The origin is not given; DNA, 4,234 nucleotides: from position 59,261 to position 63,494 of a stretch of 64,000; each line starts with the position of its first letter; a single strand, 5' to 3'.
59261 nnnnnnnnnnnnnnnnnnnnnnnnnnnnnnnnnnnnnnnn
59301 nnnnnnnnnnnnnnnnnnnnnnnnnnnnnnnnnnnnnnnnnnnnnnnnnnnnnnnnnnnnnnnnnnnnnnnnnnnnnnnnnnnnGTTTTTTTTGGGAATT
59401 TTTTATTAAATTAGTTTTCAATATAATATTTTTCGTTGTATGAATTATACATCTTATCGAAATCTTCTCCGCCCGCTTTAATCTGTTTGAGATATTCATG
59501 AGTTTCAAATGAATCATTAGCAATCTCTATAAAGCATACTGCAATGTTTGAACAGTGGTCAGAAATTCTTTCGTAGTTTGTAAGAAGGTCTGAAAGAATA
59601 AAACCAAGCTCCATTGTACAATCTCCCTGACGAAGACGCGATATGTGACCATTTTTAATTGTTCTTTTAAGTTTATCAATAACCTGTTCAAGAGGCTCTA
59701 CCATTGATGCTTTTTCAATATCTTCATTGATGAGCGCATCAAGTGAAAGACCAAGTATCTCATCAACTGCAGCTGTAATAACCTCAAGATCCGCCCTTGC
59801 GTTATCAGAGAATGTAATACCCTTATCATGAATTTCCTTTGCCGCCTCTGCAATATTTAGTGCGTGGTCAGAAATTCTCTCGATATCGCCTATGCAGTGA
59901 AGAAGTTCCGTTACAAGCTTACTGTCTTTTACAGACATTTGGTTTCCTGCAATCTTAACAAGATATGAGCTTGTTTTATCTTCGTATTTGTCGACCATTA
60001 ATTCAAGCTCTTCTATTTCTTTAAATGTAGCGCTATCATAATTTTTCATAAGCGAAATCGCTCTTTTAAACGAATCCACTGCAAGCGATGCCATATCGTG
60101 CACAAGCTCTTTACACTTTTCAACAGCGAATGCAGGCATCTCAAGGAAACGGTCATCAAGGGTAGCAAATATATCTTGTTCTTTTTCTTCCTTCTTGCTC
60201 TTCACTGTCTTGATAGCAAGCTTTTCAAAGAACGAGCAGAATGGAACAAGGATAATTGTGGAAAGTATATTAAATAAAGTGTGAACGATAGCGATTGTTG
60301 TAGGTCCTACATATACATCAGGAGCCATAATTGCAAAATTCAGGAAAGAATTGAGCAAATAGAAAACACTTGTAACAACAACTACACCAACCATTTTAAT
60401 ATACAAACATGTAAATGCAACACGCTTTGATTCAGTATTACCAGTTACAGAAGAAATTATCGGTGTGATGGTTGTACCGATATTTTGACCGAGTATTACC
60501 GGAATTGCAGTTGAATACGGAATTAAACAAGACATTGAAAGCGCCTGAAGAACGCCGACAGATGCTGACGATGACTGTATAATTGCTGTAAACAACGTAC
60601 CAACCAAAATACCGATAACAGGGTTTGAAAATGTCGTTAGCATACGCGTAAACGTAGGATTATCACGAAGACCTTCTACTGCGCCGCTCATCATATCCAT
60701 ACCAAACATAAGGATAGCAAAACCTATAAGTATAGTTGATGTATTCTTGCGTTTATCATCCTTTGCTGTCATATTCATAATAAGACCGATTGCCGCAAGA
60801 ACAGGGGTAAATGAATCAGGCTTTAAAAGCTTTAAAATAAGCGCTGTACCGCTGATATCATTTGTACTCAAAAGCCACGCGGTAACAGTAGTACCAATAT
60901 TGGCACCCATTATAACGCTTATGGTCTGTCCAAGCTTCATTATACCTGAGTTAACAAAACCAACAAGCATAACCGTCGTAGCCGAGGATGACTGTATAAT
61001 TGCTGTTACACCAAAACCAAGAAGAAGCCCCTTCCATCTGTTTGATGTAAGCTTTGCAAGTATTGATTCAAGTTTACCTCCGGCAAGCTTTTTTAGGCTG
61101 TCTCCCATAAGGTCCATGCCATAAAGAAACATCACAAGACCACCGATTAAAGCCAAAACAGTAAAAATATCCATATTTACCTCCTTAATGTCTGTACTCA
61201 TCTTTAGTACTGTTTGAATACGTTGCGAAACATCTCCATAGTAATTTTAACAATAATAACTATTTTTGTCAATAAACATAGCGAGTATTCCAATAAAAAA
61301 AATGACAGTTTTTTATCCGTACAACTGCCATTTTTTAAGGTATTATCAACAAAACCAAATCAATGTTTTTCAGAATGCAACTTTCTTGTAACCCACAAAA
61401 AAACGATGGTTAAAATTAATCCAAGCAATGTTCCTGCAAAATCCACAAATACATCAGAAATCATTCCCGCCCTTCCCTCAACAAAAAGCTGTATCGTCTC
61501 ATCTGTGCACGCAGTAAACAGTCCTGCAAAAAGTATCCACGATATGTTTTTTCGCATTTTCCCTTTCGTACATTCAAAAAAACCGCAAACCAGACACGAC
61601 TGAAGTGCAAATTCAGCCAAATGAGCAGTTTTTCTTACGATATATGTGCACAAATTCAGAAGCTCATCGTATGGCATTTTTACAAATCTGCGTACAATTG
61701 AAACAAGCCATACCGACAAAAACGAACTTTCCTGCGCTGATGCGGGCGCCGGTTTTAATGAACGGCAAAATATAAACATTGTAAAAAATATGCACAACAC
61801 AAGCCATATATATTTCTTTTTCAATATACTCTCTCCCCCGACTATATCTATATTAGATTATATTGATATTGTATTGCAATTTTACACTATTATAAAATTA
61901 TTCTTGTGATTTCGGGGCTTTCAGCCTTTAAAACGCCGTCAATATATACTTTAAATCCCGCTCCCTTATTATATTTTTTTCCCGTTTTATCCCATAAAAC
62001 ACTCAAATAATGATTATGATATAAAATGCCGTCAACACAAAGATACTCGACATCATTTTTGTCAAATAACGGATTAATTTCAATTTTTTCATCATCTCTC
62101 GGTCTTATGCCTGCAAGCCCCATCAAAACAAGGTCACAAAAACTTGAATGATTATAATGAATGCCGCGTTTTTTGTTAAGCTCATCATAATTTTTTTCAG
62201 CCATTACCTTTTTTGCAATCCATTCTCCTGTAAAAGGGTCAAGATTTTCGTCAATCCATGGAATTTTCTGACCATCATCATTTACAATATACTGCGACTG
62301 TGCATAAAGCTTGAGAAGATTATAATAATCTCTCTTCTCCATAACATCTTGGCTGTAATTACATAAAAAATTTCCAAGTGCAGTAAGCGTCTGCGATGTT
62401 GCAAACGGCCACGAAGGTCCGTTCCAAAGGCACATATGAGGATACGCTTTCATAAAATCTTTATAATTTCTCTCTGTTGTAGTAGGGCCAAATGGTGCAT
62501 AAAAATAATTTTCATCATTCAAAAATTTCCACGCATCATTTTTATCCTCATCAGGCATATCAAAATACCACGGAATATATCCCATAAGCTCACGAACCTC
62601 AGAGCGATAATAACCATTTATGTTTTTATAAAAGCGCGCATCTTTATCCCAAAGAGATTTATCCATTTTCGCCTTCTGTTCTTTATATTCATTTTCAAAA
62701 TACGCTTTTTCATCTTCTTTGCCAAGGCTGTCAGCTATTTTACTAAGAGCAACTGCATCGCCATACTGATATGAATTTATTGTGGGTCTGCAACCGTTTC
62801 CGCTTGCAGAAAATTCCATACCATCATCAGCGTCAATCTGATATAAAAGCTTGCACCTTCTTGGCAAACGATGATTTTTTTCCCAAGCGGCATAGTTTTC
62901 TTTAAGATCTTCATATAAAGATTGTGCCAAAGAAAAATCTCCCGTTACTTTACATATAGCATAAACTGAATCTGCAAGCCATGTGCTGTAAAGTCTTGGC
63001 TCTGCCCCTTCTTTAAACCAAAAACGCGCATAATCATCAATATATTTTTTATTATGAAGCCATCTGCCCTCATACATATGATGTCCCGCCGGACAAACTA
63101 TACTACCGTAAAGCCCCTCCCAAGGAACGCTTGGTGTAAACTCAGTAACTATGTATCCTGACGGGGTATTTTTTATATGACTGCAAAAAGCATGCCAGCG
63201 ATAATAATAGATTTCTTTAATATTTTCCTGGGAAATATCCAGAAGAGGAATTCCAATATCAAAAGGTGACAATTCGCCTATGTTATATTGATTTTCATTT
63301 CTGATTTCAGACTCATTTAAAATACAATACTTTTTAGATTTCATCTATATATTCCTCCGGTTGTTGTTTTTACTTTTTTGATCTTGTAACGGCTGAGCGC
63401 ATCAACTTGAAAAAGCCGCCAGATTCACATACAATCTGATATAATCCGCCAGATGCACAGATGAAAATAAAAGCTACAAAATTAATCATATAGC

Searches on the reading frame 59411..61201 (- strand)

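Call 82: search_protein_families(library=pfam, proteins=[window:59411-61201:-], max_evalue=0.00001)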
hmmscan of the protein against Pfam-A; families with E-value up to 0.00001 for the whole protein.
window:59411-61201:- (596 aa): 2 families
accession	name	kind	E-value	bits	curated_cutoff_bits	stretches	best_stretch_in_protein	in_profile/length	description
PF02690.20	Na_Pi_cotrans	-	1.3e-63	213.5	29.1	2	24-172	1-136/137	Na+/Pi-cotransporter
PF01895.24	PhoU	-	2.4e-30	105.2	23.5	2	368-453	2-88/89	PhoU domain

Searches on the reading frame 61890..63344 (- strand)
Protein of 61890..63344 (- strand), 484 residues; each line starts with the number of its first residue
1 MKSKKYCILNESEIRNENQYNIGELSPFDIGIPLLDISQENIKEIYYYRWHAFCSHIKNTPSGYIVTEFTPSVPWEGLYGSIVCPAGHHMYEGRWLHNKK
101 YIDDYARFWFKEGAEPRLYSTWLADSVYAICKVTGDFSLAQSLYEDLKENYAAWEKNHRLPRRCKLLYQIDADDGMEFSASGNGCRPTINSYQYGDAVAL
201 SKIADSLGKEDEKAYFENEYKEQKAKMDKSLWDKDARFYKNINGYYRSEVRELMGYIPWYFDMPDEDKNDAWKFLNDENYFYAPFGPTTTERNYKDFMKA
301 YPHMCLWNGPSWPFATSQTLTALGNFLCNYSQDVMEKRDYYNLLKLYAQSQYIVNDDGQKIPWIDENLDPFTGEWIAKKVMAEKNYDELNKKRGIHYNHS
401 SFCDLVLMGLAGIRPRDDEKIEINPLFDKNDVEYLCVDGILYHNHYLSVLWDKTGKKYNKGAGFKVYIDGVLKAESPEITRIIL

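Call 82: search_protein_families(library=pfam, proteins=[window:61890-63344:-], max_evalue=0.00001)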
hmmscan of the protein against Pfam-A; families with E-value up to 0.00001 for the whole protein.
window:61890-63344:- (484 aa): 1 family
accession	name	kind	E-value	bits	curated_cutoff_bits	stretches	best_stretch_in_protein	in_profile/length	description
PF22422.2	MGH1-like_GH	-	1.4e-65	222.7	27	1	80-400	3-356/356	Mannosylglycerate hydrolase MGH1-like glycoside hydrolase domain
